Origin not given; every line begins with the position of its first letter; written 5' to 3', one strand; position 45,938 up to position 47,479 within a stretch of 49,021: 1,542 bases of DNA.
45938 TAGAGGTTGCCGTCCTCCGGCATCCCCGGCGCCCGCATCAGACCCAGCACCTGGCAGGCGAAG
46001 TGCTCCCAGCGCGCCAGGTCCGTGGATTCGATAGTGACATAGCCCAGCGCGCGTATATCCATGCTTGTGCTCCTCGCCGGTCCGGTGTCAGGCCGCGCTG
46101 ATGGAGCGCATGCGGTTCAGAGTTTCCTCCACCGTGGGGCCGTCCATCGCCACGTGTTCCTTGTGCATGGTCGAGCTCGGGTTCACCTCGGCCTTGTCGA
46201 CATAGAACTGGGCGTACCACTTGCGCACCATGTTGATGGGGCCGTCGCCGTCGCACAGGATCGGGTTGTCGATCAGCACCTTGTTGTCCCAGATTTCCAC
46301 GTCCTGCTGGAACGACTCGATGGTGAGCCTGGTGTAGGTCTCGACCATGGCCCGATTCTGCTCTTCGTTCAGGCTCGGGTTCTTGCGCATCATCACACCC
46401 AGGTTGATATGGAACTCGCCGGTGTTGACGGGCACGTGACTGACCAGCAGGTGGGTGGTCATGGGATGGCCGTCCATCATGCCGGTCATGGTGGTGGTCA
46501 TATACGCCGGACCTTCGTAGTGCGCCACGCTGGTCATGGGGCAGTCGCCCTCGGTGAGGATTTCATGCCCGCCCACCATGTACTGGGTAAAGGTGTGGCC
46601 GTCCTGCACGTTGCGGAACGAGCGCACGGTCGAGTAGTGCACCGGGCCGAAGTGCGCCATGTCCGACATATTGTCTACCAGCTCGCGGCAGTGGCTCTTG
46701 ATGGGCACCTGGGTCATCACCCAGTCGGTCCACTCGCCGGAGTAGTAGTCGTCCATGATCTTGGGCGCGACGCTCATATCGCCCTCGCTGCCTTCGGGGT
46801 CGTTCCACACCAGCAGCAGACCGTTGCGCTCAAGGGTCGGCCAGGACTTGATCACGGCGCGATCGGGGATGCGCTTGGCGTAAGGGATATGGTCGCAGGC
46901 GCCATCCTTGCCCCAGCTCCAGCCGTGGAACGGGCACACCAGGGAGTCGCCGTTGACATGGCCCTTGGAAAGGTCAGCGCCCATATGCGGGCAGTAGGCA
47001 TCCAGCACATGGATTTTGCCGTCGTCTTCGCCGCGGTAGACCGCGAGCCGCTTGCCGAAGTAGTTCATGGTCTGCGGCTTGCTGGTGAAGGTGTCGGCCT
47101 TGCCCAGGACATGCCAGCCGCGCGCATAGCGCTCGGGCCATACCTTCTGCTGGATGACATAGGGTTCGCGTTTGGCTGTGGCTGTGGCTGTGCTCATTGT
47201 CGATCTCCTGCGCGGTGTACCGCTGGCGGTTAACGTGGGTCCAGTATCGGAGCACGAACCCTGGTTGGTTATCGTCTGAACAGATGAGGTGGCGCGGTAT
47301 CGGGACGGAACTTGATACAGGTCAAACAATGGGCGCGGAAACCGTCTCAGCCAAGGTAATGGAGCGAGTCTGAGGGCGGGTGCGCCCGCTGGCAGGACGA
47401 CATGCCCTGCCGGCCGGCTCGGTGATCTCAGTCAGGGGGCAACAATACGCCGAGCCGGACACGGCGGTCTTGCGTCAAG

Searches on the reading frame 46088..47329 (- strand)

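Call 19: search_protein_families(library=ncbifam, proteins=[window:46088-47329:-], max_evalue=0.00001)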
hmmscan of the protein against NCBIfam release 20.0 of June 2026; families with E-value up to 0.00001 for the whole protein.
window:46088-47329:- (413 aa): 3 families
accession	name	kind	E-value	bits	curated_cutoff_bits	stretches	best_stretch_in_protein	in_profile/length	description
NF052579.1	BetMthstMoxSdmAMthl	equivalog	7.4e-17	61.3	600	1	84-226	31-174/351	4beta-methylsterol monooxygenase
NF042946.1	3PPDioc_HcaE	equivalog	1.9e-06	27.2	830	1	68-163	35-132/450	3-phenylpropionate/cinnamic acid dioxygenase subunit alpha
NF041683.1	ant_diox_AndAb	equivalog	2.2e-06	27.8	150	1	72-135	2-64/100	anthranilate 1,2-dioxygenase ferredoxin subunit AndAb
